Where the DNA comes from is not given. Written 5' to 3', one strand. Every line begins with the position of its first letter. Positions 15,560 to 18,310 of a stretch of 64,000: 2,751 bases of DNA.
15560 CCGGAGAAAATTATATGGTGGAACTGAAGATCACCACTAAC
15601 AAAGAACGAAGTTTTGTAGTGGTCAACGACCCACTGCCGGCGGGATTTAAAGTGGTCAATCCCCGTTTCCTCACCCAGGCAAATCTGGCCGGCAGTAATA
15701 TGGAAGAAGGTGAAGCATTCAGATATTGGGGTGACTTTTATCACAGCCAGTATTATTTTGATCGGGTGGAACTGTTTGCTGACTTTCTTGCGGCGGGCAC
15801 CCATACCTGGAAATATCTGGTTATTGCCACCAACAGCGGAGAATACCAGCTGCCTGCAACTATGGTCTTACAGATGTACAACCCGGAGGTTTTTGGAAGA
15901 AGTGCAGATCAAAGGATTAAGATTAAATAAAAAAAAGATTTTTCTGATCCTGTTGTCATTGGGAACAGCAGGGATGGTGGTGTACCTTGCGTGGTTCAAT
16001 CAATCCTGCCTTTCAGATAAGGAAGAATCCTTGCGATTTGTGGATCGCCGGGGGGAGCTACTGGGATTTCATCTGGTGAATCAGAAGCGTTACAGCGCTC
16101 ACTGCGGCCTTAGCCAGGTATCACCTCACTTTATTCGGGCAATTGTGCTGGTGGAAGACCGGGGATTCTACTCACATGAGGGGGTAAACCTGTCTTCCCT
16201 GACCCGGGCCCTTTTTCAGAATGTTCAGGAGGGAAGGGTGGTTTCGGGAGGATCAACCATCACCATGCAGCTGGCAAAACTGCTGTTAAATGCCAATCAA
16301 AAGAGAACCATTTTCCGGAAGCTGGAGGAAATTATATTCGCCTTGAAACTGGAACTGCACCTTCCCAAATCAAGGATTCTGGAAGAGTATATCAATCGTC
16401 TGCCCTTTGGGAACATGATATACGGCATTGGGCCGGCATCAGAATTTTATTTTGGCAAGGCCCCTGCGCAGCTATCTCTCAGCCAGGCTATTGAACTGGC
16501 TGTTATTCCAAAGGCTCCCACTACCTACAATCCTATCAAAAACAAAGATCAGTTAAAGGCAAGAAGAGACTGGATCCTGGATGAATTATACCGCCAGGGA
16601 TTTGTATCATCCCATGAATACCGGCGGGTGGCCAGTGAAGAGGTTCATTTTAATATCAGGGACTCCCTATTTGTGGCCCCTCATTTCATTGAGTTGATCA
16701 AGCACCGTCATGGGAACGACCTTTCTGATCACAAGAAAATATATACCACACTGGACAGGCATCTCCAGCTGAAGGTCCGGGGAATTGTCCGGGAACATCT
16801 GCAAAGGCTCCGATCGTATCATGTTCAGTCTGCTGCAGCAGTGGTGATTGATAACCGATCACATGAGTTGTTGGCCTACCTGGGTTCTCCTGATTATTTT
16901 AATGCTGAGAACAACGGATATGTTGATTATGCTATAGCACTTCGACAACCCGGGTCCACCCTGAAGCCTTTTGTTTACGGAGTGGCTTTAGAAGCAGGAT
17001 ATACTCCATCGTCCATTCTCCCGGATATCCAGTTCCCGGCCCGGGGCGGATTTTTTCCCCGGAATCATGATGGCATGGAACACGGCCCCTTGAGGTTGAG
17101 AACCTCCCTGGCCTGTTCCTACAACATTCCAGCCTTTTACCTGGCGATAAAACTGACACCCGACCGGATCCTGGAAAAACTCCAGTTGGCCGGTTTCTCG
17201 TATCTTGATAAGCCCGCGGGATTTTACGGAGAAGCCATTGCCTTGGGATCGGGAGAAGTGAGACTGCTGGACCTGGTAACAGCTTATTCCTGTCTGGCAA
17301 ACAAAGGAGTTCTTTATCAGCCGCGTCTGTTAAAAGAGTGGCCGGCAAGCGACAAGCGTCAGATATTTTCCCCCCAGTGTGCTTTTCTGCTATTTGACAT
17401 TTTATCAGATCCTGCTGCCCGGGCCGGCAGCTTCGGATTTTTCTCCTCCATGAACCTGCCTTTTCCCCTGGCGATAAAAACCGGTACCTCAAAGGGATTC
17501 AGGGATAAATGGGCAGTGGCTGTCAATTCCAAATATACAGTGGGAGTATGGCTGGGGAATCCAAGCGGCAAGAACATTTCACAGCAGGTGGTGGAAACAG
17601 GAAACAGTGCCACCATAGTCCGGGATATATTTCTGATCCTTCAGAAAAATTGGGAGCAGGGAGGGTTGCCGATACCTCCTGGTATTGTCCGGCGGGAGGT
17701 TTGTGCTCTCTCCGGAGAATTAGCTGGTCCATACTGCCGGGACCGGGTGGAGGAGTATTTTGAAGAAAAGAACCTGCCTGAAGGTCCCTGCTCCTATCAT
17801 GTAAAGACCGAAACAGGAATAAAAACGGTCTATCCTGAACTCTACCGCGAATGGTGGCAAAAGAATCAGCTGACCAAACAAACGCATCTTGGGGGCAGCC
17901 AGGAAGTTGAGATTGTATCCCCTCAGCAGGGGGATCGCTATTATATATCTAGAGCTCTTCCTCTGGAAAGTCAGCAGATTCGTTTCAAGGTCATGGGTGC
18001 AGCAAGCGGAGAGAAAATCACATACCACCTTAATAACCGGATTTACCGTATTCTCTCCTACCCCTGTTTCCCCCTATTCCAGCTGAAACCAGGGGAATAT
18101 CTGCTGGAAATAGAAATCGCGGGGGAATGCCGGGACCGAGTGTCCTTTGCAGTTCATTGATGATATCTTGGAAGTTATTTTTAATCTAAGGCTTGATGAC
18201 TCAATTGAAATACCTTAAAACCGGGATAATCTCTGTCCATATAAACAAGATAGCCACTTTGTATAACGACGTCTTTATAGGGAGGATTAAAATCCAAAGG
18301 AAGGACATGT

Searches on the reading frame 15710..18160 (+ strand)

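Call 69: search_protein_families(library=pfam, proteins=[window:15710-18160:+], max_evalue=0.000001)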
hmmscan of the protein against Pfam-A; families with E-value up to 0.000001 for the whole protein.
window:15710-18160:+ (816 aa): 2 families
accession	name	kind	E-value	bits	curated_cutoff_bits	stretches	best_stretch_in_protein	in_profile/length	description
PF00912.28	Transgly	-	3.6e-57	193.1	27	1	125-293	10-177/178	Transglycosylase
PF00905.27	Transpeptidase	-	8.4e-19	68.3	22.1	1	376-613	2-276/299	Penicillin binding protein transpeptidase domain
